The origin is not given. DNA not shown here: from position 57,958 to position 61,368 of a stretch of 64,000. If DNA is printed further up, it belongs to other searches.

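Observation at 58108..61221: MiaA fused in frame to a signal-anchored Slt70-like lytic transglycosylase (1037-aa ORF)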

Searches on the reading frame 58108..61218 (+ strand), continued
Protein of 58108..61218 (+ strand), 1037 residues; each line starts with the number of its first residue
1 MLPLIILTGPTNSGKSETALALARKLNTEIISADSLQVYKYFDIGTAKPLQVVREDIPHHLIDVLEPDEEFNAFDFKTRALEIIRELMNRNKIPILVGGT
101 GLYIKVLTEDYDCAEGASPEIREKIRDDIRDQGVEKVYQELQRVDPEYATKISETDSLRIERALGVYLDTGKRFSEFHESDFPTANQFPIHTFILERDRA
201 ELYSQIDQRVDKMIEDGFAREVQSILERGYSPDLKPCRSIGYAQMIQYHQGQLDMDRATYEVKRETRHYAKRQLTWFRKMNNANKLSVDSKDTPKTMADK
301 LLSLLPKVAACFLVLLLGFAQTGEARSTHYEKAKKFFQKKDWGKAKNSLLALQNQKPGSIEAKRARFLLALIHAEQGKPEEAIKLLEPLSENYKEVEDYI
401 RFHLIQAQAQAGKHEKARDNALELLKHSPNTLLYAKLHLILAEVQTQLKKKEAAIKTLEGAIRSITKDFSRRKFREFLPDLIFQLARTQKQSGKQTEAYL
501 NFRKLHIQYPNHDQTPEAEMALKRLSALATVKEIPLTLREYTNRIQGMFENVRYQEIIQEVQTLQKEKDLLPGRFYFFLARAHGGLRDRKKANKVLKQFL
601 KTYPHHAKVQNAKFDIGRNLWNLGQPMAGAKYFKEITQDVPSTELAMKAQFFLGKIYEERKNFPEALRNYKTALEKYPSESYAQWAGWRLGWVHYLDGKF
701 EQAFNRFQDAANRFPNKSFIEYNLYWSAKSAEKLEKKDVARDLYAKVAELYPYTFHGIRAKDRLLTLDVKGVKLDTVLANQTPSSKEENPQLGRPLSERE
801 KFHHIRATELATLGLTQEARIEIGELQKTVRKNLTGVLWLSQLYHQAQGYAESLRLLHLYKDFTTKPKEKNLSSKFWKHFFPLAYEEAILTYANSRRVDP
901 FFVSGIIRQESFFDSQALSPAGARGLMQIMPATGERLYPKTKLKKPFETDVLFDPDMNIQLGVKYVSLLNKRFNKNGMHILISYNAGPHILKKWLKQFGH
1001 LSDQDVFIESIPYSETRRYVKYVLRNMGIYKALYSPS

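Call 6: find_encoding_contigs(protein=window:58108-61218:+, flank=8000, max_places=6)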
Protein window:58108-61218:+ (1037 aa): no gene with exactly this product is on record in the collection.

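Call 12: find_related_loci(query=A1, collection=genome_contigs, flank=6000)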
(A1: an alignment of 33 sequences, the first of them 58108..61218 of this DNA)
Query A1 (1037 aa) in genome_contigs; peptide patterns used: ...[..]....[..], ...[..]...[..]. (x = any residue, [..] = any of these).
600 stretches matched a pattern (row limit reached: there are more); 592 encode a relative of the query (tblastn E <= 1e-3); the best 80 are kept; 80 distinct loci.
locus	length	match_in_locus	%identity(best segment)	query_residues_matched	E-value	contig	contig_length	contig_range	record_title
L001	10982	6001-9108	61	1-1037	0e+0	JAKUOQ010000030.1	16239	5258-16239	MAG: Nitrospinales bacterium isolate ALOHA_A2.0_37 A2.0-Nitrospinales-1_30, whole genome shotgun sequence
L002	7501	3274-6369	49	1-1034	0e+0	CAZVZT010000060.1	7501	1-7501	MAG TPA_asm: uncultured Nitrospinaceae bacterium isolate SRP308112_co1_22 genome assembly, contig: NODE_19295_length_750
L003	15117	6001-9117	48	1-1034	0e+0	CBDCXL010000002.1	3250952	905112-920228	MAG: Nitrospinales bacterium isolate 4e79c772-6b72-4db0-bd25-b8212fbdc190 genome assembly, contig: contig_2, whole genom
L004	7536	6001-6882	45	3-297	1e-70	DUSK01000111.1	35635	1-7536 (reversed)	MAG TPA_asm: Syntrophaceticus sp. isolate AS04akNAM_129 47470_AS04, whole genome shotgun sequence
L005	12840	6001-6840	45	1-279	7e-69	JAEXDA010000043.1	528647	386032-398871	MAG: Bacillota bacterium isolate OH_HBB_134 k127_661176, whole genome shotgun sequence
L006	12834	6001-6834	45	4-279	8e-68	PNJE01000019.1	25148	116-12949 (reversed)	MAG: Candidatus Aminicenantes bacterium isolate ARK-02 NODE_196_length_25148_cov_7.23054, whole genome shotgun sequence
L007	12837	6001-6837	44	4-282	9e-67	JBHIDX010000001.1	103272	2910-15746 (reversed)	MAG: Candidatus Aminicenantales bacterium isolate b3.sp3_bin.11 NODE_5_length_103272_cov_9.183032, whole genome shotgun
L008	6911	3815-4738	40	4-312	1e-64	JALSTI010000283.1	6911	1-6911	MAG: Melioribacteraceae bacterium isolate 356-308_metabat2_scaf2bin.093 356-308_scaffold_8007_c1, whole genome shotgun s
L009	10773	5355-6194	43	1-279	3e-64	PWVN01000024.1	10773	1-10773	MAG: Syntrophomonadaceae bacterium isolate CSSed11_298R1 CS-Sed11-C9939, whole genome shotgun sequence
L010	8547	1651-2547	40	3-301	2e-62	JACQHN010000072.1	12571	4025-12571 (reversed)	MAG: Nitrospira defluvii isolate NC_groundwater_1100_Ag_S2p5_58_36 S_2p5_S6_coassembly_k141_743163, whole genome shotgun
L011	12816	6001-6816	44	6-279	3e-62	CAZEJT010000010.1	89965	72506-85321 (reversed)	MAG TPA_asm: uncultured Chlorobiaceae bacterium isolate SRP273308_co1_412 genome assembly, contig: NODE_261_length_89965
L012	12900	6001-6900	41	3-302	3e-62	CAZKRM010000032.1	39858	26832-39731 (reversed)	MAG TPA_asm: uncultured Nitrospiraceae bacterium isolate SRP090828_co1_132 genome assembly, contig: NODE_148_length_3985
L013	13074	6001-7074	36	1-346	6e-62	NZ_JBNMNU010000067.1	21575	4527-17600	MAG: Clostridium sp. isolate 3300053697_61 Ga0535652_0002927, whole genome shotgun sequence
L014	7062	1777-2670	39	2-305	7e-62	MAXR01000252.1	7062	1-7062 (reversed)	MAG: Desulfuromonadales bacterium C00003068 5datasets_contig_550041, whole genome shotgun sequence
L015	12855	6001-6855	41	4-287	1e-60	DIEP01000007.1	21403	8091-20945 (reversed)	MAG TPA_asm: Ignavibacteria bacterium UBA5771 UBA5771_contig_53821, whole genome shotgun sequence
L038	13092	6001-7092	35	4-355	2e-57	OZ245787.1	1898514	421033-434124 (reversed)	MAG: Peptococcia bacterium isolate 432c09d5-6777-4c0a-aed1-c6f0fffbb601 genome assembly, chromosome: 1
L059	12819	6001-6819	39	4-279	3e-54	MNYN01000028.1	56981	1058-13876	MAG: Flavobacteriaceae bacterium CG2_30_34_30 cg2_3.0_scaffold_652_c, whole genome shotgun sequence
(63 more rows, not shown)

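Call 20: search_protein_representatives(protein=window:58108-61218:+)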
Query: 1037 residues. Proteins with E-value up to 0.001 (for the whole library): 68822; up to 1e-10: 36108; up to 1e-30: 7305. The best 150 are listed.
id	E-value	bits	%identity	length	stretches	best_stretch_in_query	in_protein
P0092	0.0e+00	1085.6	49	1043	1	1-1034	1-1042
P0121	4.9e-292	987.8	46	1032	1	1-1035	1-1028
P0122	1.1e-278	943.6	44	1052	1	1-1035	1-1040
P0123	5.8e-274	928.0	43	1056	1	1-1035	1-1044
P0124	3.9e-265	898.7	42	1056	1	3-1035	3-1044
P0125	1.0e-264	897.4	42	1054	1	1-1035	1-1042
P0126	5.4e-263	891.6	40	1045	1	1-1033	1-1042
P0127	1.3e-256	870.5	42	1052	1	1-1035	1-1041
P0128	8.9e-256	867.8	42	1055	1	1-1035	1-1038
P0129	1.7e-254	863.5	42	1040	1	1-1036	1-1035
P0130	3.1e-252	856.1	43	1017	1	1-1035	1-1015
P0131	6.8e-238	808.6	40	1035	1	1-1035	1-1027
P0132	4.6e-233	792.6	39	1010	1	36-1036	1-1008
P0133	1.1e-202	692.1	38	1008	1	36-1035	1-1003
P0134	4.3e-196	670.2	40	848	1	198-1035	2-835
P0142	8.6e-89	315.0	31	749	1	323-1035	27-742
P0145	3.2e-85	303.2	31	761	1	310-1035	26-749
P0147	2.8e-84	300.1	50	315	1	1-299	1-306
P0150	1.0e-82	294.9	51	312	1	3-289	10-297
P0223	1.1e-63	231.9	31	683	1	474-1037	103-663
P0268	7.0e-62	226.0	40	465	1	2-341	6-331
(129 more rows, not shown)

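Call 22: list_cluster_members(proteins=[P0147, P0150, P0142, P0145, P0133, P0132, P0131, P0126, P0103, P0001])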
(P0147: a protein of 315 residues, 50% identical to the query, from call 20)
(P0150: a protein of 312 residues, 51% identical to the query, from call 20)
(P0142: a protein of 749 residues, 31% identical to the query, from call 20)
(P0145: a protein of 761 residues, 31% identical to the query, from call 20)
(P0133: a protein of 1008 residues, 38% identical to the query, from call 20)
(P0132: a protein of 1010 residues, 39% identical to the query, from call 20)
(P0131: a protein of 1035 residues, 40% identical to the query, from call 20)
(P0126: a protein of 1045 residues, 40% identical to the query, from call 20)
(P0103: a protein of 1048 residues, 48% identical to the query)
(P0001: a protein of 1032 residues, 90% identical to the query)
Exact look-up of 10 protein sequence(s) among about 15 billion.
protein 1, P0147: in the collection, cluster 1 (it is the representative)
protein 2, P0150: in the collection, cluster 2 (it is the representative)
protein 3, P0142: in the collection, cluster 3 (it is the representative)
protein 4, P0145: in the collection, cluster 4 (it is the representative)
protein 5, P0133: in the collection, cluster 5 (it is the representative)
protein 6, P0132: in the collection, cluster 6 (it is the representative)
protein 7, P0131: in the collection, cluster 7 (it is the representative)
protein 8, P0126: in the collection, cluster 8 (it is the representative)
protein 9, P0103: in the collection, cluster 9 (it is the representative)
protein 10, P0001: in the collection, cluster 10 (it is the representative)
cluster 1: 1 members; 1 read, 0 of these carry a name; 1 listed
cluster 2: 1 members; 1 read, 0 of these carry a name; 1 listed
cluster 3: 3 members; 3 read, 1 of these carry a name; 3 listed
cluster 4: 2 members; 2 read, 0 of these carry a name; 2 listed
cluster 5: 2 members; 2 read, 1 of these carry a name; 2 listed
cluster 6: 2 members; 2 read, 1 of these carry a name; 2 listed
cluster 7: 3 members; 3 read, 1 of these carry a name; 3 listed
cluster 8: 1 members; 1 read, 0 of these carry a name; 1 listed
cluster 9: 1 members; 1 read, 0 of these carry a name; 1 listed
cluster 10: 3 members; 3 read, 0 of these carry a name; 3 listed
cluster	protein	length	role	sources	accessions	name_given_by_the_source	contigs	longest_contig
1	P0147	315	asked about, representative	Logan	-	-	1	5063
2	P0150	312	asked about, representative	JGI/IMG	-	-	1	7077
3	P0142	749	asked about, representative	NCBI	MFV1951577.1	MAG: tetratricopeptide repeat protein [Nitrospinota bacterium]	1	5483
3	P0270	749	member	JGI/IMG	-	-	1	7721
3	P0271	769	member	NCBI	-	-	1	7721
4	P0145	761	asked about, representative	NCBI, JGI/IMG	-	-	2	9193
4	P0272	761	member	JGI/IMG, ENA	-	-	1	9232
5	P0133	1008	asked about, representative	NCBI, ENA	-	-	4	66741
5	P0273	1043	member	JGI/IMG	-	tRNA dimethylallyltransferase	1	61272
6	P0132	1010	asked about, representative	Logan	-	-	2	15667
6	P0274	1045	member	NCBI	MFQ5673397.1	MAG: tRNA (adenosine(37)-N6)-dimethylallyltransferase MiaA [Nitrospinales bacterium]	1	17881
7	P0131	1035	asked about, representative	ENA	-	-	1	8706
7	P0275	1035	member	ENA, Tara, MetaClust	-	strand:+ start:7630 stop:10737 length:3108 start_codon:yes stop_codon:yes ... | TARA_123_MIX_0.22-3_scaffold344253_1_gene426528 COG0324 K00791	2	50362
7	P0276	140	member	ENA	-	-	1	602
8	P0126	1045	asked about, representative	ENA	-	-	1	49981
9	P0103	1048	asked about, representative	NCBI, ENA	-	-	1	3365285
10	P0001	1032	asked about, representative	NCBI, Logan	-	-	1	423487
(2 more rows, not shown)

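Call 23: find_encoding_contigs(protein=P0142, flank=6000, max_places=3)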
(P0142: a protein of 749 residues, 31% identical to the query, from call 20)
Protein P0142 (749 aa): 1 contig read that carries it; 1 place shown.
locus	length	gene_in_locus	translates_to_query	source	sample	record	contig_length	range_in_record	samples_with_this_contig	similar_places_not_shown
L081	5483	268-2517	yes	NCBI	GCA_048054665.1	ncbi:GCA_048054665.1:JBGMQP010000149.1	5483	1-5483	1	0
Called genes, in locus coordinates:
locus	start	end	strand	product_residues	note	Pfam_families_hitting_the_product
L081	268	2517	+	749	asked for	PF07719:TPR_2 (faint), PF12895:ANAPC3 (faint), PF13424:TPR_12 (faint), PF13428:TPR_14 (faint), PF13525:YfiO (weak), PF13174:TPR_6 (weak), PF01464:SLT, PF27553:SLT_superhelical (weak), +7 more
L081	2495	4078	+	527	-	PF07969:Amidohydro_3, PF01979:Amidohydro_1 (weak)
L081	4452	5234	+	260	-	-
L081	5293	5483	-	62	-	?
